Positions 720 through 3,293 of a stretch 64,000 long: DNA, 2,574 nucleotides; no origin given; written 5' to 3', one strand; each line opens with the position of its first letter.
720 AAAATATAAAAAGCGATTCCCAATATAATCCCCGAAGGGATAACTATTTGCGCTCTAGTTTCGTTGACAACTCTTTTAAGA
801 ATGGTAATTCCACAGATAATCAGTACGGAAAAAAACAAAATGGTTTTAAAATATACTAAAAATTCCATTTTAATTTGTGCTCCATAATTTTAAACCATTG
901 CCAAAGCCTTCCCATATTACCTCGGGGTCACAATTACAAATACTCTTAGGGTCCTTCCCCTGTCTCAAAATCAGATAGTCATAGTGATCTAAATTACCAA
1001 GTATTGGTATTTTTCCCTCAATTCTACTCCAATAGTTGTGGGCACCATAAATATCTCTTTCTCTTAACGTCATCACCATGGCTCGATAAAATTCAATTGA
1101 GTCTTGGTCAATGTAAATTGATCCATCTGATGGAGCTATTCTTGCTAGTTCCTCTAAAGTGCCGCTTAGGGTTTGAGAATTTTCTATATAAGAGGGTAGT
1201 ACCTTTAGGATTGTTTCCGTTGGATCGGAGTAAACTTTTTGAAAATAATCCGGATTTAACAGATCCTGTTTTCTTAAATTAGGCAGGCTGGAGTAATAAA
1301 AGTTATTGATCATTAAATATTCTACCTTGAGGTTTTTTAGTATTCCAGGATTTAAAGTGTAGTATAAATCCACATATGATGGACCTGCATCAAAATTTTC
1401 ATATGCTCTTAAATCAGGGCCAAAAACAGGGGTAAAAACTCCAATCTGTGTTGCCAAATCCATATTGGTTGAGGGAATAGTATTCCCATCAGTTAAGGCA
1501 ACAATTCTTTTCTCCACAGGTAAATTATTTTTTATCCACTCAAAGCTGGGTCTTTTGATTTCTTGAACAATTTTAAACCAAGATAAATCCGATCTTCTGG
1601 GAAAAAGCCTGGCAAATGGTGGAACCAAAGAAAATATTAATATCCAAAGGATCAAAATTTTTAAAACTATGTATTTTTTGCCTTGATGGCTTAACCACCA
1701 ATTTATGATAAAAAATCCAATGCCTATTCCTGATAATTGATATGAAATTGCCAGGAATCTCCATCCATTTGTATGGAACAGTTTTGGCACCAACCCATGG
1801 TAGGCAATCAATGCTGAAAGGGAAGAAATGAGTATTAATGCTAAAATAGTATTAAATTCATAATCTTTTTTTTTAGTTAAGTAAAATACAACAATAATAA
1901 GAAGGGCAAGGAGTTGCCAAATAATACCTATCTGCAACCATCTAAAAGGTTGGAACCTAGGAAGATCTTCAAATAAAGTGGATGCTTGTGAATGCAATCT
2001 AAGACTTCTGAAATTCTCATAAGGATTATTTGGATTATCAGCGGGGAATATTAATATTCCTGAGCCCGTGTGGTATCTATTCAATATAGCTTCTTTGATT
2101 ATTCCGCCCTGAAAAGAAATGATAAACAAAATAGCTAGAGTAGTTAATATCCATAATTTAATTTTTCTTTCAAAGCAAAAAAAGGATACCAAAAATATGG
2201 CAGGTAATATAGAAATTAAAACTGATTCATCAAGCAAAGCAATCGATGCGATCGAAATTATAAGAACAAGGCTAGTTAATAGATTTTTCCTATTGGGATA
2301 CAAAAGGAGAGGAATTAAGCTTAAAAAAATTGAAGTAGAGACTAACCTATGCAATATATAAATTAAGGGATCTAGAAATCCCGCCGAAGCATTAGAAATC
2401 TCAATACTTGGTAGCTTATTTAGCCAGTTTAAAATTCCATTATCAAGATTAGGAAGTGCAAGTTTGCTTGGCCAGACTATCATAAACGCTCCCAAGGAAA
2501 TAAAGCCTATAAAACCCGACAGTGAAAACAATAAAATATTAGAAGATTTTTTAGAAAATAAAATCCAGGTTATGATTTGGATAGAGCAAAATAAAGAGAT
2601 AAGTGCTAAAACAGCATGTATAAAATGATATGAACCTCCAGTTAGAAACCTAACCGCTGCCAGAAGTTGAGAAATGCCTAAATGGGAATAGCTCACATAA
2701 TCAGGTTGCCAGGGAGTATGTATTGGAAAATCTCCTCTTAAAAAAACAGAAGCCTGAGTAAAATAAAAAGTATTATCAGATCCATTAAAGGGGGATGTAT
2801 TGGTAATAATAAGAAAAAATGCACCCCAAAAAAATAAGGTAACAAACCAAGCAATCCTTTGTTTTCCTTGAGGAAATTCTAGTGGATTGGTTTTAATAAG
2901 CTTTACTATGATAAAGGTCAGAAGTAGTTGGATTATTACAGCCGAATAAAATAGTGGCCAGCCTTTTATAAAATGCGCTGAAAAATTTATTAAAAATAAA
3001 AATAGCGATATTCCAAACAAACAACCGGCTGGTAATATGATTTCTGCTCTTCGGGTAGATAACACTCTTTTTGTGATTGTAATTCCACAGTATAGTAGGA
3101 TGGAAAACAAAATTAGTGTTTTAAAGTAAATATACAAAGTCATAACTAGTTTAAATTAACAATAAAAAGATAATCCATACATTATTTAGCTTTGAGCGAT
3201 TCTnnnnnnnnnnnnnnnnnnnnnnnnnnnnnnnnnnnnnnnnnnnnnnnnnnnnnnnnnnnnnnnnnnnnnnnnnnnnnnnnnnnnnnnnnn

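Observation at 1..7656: Three tandem paralogs of an uncharacterised polytopic membrane protein family with an inserted MTase/FAD-oxidoreductase pair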

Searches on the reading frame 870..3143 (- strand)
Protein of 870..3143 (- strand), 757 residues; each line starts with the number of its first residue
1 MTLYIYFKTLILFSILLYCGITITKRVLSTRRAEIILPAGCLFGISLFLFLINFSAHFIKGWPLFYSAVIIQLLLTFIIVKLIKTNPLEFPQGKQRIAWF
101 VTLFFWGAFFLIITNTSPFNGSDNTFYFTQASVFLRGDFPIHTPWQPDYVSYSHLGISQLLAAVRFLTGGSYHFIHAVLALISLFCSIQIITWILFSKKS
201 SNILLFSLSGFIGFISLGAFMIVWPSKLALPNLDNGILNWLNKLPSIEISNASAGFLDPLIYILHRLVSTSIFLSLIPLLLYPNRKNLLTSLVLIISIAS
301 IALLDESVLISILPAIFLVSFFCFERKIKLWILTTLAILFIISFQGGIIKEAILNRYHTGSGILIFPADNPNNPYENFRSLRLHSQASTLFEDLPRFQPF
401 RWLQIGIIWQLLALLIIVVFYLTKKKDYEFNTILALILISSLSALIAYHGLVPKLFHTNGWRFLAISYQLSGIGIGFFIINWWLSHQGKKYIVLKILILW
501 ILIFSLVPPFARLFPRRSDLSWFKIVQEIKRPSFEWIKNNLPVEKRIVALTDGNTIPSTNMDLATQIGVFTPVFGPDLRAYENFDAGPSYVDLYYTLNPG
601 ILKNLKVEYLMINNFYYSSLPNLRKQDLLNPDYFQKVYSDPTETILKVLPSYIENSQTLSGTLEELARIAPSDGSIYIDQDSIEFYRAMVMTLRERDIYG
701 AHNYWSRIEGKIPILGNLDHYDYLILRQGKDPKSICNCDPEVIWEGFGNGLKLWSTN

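Call 5: search_protein_families(library=pfam, proteins=[window:870-3143:-], max_evalue=0.1)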
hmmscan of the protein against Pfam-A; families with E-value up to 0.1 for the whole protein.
window:870-3143:- (757 aa): 0 families

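Call 6: search_protein_families(library=ncbifam, proteins=[window:870-3143:-], max_evalue=0.1)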
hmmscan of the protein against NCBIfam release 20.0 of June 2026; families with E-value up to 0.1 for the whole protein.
window:870-3143:- (757 aa): 0 families

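Call 10: find_homologous_proteins(query=window:870-3143:-, max_evalue=0.001)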
Query window:870-3143:- (757 aa): 25 proteins with E <= 0.001 among 8000 candidates.
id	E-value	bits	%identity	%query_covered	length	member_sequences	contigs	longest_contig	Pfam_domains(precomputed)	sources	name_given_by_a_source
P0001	0.0e+0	1700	100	100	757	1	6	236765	-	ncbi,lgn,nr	ncbi:hypothetical protein HYZ05_02960 [Candidatus Daviesbacteria bacterium]|nr:hypothetical protein 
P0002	0.0e+0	1060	61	100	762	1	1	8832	-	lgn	-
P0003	0.0e+0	1025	62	100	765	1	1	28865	-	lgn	-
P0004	5.0e-218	744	45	100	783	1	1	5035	-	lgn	-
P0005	3.8e-215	735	46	100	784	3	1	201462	-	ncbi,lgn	-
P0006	1.5e-199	683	44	100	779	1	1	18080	-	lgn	-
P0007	1.2e-194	667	47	93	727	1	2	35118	-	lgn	-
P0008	1.6e-178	614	41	100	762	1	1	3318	-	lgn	-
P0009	1.4e-177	611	42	100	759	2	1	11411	-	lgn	-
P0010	3.4e-172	593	43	100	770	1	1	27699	-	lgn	-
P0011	5.0e-171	589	40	99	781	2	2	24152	-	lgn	-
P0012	5.9e-171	589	41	99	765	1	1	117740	-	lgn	-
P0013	3.7e-168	579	41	97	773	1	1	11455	-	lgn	-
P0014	2.4e-163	563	40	100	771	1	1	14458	-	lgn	-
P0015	3.4e-162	560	40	97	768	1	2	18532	-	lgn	-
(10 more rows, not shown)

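Call 11: search_solved_structures(query=window:870-3143:-, max_evalue=10)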
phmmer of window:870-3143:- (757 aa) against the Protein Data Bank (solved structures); distinct sequences matched with E-value up to 10: 1.
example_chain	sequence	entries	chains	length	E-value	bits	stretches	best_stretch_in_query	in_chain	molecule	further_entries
8zjx_D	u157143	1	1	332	1.9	9.8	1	685-745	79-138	T cell receptor delta variable 2,T cell receptor delta constant 1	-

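Call 21: find_encoding_contigs(protein=P0001, flank=10000, max_places=3)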
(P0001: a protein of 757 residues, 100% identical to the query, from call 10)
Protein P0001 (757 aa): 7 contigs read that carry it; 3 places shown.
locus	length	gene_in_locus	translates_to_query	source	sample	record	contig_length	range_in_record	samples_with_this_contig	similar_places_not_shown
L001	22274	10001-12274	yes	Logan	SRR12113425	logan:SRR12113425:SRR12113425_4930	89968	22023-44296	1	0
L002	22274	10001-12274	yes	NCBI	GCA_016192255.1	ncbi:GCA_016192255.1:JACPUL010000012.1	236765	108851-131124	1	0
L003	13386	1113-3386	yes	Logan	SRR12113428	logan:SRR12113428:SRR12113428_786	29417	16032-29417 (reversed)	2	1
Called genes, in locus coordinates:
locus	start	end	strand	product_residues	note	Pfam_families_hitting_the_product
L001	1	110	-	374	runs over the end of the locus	PF20706:GT4-conflict (faint), PF13439:Glyco_transf_4, PF13579:Glyco_trans_4_4, PF00534:Glycos_transf_1, PF13692:Glyco_trans_1_4, PF13524:Glyco_trans_1_2 (weak)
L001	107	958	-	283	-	PF00535:Glycos_transf_2, PF10111:Glyco_tranf_2_2 (weak), PF13641:Glyco_tranf_2_3 (weak)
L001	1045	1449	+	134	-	PF05523:FdtA, PF14667:Polysacc_synt_C (weak), PF07883:Cupin_2 (weak)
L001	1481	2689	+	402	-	PF08421:Methyltransf_13, PF13489:Methyltransf_23, PF08242:Methyltransf_12 (weak), PF08484:Methyltransf_14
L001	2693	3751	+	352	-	PF01073:3Beta_HSD, PF01370:Epimerase, PF02719:Polysacc_synt_2 (faint), PF16363:GDP_Man_Dehyd, PF07993:NAD_binding_4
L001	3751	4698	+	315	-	PF01408:GFO_IDH_MocA, PF22725:GFO_IDH_MocA_C3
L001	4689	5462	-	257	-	PF00535:Glycos_transf_2, PF13641:Glyco_tranf_2_3 (weak)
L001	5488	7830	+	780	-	-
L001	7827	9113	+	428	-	PF00070:Pyr_redox (faint), PF00890:FAD_binding_2 (faint), PF01266:DAO, PF01593:Amino_oxidase, PF07992:Pyr_redox_2 (faint), PF13450:NAD_binding_8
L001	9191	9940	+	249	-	PF05148:Methyltransf_8, PF13489:Methyltransf_23, PF07021:MetW (weak), PF13847:Methyltransf_31, PF08241:Methyltransf_11, PF08242:Methyltransf_12, PF13649:Methyltransf_25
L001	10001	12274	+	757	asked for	-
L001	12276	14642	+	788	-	-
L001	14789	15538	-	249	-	-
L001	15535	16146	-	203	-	-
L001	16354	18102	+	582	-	-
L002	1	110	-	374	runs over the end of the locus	PF20706:GT4-conflict (faint), PF13439:Glyco_transf_4, PF13579:Glyco_trans_4_4, PF00534:Glycos_transf_1, PF13692:Glyco_trans_1_4, PF13524:Glyco_trans_1_2 (weak)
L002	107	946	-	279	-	PF00535:Glycos_transf_2, PF10111:Glyco_tranf_2_2 (weak), PF13641:Glyco_tranf_2_3 (weak)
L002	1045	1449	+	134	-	PF05523:FdtA, PF14667:Polysacc_synt_C (weak), PF07883:Cupin_2 (weak)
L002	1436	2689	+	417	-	PF08421:Methyltransf_13, PF13489:Methyltransf_23, PF08242:Methyltransf_12 (weak), PF08484:Methyltransf_14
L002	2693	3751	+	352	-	PF01073:3Beta_HSD, PF01370:Epimerase, PF02719:Polysacc_synt_2 (faint), PF16363:GDP_Man_Dehyd, PF07993:NAD_binding_4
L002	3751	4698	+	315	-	PF01408:GFO_IDH_MocA, PF22725:GFO_IDH_MocA_C3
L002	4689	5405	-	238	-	PF00535:Glycos_transf_2, PF13641:Glyco_tranf_2_3 (weak)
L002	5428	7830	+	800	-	-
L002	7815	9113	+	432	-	PF00070:Pyr_redox (faint), PF00890:FAD_binding_2 (faint), PF01266:DAO, PF07992:Pyr_redox_2 (faint), PF13450:NAD_binding_8, PF01593:Amino_oxidase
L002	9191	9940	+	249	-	PF05148:Methyltransf_8, PF13489:Methyltransf_23, PF07021:MetW (weak), PF13847:Methyltransf_31, PF08241:Methyltransf_11, PF08242:Methyltransf_12, PF13649:Methyltransf_25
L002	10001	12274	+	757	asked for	-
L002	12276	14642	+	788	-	-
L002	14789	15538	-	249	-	-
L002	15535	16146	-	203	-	-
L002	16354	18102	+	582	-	-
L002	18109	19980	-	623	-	-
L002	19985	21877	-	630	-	-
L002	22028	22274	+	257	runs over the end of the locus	PF13489:Methyltransf_23, PF08241:Methyltransf_11 (weak)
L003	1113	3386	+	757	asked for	-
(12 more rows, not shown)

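Call 24: search_protein_families(library=pfam, proteins=[L002:14789-15538:-, L002:15535-16146:-, L002:16354-18102:+, L002:18109-19980:-, L002:19985-21877:-], max_evalue=1)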
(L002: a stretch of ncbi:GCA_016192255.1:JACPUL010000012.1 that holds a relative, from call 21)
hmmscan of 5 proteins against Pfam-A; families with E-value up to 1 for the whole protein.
L002:14789-15538:- (249 aa): 2 families
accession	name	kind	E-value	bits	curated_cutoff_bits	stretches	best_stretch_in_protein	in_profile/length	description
PF04123.18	DUF373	-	0.0088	16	28.3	1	27-129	223-329/335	Domain of unknown function (DUF373)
PF06703.16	SPC25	-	0.11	12.6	24.3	0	93-136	31-71/159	Microsomal signal peptidase 25 kDa subunit (SPC25)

L002:15535-16146:- (203 aa): 0 families

L002:16354-18102:+ (582 aa): 0 families

L002:18109-19980:- (623 aa): 1 family
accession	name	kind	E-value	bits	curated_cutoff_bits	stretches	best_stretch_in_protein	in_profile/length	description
PF14264.12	Glucos_trans_II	-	0.0093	15.6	30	1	357-475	137-261/317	Glucosyl transferase GtrII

L002:19985-21877:- (630 aa): 1 family
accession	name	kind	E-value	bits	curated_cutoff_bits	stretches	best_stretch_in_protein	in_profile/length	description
PF01002.24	Flavi_NS2B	-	0.14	12.5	23.5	0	283-321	8-44/127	Flavivirus non-structural protein NS2B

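Call 30: predict_structure(alignment_id=A2)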
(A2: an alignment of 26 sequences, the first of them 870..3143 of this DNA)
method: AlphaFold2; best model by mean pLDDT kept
length: 757 residues; sequences in the alignment: 26
mean_pLDDT: 80.2   pTM: 0.85
mean pLDDT of the five models: 80.2, 78.5, 77.6, 76.0, 75.8
residues with pLDDT >= 90: 243; 70-90: 330; 50-70: 158; < 50: 26
segments of 3 or more residues with pLDDT < 50: 222-228, 249-255, 400-404
pLDDT, mean of each block of 10 residues (from residue 1): 88 97 95 95 97 88 93 97 93 88 91 81 80 81 56 78 93 90 95 76 79 76 49 70 59 57 88 96 88 95 90 93 89 93 70 52 59 60 58 54 61 91 82 94 86 58 84 90 83 85 79 79 67 90 84 70 83 60 67 82 84 87 87 93 92 77 86 85 71 80 55 64 86 84 78 88
secondary structure, 60 per line:
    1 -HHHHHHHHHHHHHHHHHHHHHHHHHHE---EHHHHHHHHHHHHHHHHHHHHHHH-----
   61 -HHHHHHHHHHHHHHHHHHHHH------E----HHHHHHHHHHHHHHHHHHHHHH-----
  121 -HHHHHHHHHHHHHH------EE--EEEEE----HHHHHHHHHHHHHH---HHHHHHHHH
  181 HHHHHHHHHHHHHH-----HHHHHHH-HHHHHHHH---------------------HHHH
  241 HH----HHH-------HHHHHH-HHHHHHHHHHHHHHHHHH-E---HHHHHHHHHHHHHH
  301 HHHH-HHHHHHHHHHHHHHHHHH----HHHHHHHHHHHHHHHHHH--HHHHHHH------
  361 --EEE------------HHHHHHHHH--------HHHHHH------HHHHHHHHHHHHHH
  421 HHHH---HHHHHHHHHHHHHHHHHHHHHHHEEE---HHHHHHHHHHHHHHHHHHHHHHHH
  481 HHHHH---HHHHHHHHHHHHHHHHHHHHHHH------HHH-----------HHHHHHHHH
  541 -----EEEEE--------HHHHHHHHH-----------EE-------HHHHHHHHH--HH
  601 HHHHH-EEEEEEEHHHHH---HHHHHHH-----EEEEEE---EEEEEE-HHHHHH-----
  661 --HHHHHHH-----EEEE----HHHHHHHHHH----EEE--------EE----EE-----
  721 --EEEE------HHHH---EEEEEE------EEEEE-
elements in order (helices of 4 or more, strands of 3 or more residues): H2-27 H33-55 H62-82 H94-115 H122-135 E146-150 H155-168 H172-194 H200-206 H208-215 H237-242 H257-262 H264-281 H287-304 H306-323 H328-345 H348-354 E363-365 H378-386 H395-400 H407-424 H428-450 E451-453 H457-485 H489-511 H532-540 E546-550 H559-567 H588-596 H599-605 E607-613 H614-618 H622-628 E634-639 E643-648 H650-655 H663-669 E675-678 H683-692 E697-699 E723-726 H733-736 E740-745 E752-756

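Call 32: search_protein_representatives(alignment_id=A2)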
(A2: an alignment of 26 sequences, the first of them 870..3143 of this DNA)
Query: 26 sequences, 775 profile positions. Proteins with E-value up to 0.001 (for the whole library): 298; up to 1e-10: 155; up to 1e-30: 91. The best 150 are listed.
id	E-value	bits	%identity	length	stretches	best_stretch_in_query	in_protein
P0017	0.0e+00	1193.6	-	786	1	1-774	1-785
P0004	0.0e+00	1058.0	-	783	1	1-775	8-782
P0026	0.0e+00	1033.6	-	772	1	1-775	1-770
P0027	3.1e-298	1007.6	-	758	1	2-774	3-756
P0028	1.2e-289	979.2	-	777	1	1-774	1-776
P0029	3.4e-288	974.5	-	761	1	3-774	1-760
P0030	6.8e-286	966.8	-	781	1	8-774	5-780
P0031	1.0e-276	936.5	-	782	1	1-774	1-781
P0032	2.1e-248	842.8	-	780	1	1-775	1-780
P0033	3.0e-241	819.2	-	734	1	43-775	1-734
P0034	2.2e-223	760.1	-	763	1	2-774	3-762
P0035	2.5e-216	736.8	-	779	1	1-773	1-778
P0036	1.0e-179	615.7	-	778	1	9-774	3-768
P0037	4.3e-164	564.1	-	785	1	7-773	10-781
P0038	7.3e-164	563.3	-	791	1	6-774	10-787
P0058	5.0e-83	296.0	-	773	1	9-764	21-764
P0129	1.0e-22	96.5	-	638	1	4-656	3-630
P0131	3.4e-22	94.8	-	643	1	5-659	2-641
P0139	1.2e-17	79.7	-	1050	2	8-367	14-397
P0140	3.3e-17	78.3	-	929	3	11-184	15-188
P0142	6.0e-17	77.5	-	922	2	14-372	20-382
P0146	4.6e-16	74.5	-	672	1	7-634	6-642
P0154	7.8e-15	70.5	-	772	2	1-364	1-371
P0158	8.1e-14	67.1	-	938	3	10-195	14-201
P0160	2.5e-13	65.5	-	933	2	589-694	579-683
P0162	5.5e-13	64.4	-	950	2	13-180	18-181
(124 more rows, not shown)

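Call 35: search_protein_families(library=pfam, alignment_id=A3, max_evalue=0.01)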
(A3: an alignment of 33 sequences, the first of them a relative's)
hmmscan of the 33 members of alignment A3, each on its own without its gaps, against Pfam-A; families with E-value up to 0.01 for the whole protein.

A. member 1, P0118 (930 aa): 0 families

B. families by the number of members that match (of 33 scanned): 2 families
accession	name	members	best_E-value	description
PF10060.15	DUF2298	7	7.9e-09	Uncharacterized membrane protein (DUF2298)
PF11874.13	DUF3394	1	0.0054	Domain of unknown function (DUF3394)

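Call 37: search_protein_families(library=ncbifam, alignment_id=A3, max_evalue=0.01)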
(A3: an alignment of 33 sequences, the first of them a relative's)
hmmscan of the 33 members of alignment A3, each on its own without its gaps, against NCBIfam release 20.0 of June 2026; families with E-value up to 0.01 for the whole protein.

A. member 1, P0118 (930 aa): 0 families

B. families by the number of members that match (of 33 scanned): 2 families
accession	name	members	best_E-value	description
TIGR03662.1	Chlor_Arch_YYY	3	4.9e-06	chlor_Arch_YYY domain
NF052568.1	PolamExpPaeASal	1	0.0057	polyamine export protein PaeA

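Call 45: find_related_loci(query=A2, collection=genome_contigs, flank=10000)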
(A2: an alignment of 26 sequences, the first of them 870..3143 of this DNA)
Query A2 (757 aa) in genome_contigs; peptide patterns used: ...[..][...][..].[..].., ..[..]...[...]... (x = any residue, [..] = any of these).
17 stretches matched a pattern; 9 encode a relative of the query (tblastn E <= 1e-3); 8 distinct loci.
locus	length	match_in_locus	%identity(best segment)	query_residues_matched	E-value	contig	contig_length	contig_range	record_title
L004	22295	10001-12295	43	3-756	0e+0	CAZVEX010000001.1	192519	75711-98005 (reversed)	MAG TPA_asm: uncultured Gammaproteobacteria bacterium isolate binchicken_co38_210 genome assembly, contig: NODE_177_leng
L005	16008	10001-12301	42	1-756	0e+0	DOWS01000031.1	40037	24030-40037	MAG TPA_asm: Candidatus Daviesbacteria bacterium isolate UBA9644 contig_1543, whole genome shotgun sequence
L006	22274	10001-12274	40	6-757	9e-177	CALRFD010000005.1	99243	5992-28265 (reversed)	MAG: Patescibacteria group bacterium isolate Ike-100m-12 genome assembly, contig: Ike-100-c67, whole genome shotgun sequ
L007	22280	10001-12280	42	6-757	8e-180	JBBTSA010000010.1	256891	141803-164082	MAG: Patescibacteria group bacterium isolate H51-bin048_1 H51_bin048_1_000000000010, whole genome shotgun sequence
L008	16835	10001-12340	39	1-756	2e-153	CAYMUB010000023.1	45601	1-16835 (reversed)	MAG TPA_asm: uncultured Gammaproteobacteria bacterium isolate binchicken_co203_488 genome assembly, contig: k141_4251520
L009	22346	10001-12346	38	5-756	1e-146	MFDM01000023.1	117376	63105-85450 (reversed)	MAG: Candidatus Daviesbacteria bacterium RIFCSPLOWO2_01_FULL_39_12 rifcsplowo2_01_scaffold_352, whole genome shotgun seq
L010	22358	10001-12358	38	1-757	2e-153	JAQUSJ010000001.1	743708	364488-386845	MAG: Candidatus Daviesbacteria bacterium isolate STD1_94 NODE_9_length_743708_cov_15.213565_Sandtown_D1, whole genome sh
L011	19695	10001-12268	43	1-757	1e-160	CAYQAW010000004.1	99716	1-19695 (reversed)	MAG TPA_asm: uncultured Gammaproteobacteria bacterium isolate binchicken_co251_588 genome assembly, contig: NODE_321_len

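Call 47: search_solved_structures(query=A2, max_evalue=10, show_alignments=3)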
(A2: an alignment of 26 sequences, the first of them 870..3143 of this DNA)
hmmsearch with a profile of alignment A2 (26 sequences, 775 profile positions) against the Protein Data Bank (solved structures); distinct sequences matched with E-value up to 10: 2.
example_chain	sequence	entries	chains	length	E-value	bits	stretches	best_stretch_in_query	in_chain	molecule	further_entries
5e9h_A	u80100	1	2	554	0.17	13.1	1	569-666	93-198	Isocitrate lyase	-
8hfc_A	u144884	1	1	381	0.39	11.9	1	45-120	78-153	Palmitoyltransferase ERF2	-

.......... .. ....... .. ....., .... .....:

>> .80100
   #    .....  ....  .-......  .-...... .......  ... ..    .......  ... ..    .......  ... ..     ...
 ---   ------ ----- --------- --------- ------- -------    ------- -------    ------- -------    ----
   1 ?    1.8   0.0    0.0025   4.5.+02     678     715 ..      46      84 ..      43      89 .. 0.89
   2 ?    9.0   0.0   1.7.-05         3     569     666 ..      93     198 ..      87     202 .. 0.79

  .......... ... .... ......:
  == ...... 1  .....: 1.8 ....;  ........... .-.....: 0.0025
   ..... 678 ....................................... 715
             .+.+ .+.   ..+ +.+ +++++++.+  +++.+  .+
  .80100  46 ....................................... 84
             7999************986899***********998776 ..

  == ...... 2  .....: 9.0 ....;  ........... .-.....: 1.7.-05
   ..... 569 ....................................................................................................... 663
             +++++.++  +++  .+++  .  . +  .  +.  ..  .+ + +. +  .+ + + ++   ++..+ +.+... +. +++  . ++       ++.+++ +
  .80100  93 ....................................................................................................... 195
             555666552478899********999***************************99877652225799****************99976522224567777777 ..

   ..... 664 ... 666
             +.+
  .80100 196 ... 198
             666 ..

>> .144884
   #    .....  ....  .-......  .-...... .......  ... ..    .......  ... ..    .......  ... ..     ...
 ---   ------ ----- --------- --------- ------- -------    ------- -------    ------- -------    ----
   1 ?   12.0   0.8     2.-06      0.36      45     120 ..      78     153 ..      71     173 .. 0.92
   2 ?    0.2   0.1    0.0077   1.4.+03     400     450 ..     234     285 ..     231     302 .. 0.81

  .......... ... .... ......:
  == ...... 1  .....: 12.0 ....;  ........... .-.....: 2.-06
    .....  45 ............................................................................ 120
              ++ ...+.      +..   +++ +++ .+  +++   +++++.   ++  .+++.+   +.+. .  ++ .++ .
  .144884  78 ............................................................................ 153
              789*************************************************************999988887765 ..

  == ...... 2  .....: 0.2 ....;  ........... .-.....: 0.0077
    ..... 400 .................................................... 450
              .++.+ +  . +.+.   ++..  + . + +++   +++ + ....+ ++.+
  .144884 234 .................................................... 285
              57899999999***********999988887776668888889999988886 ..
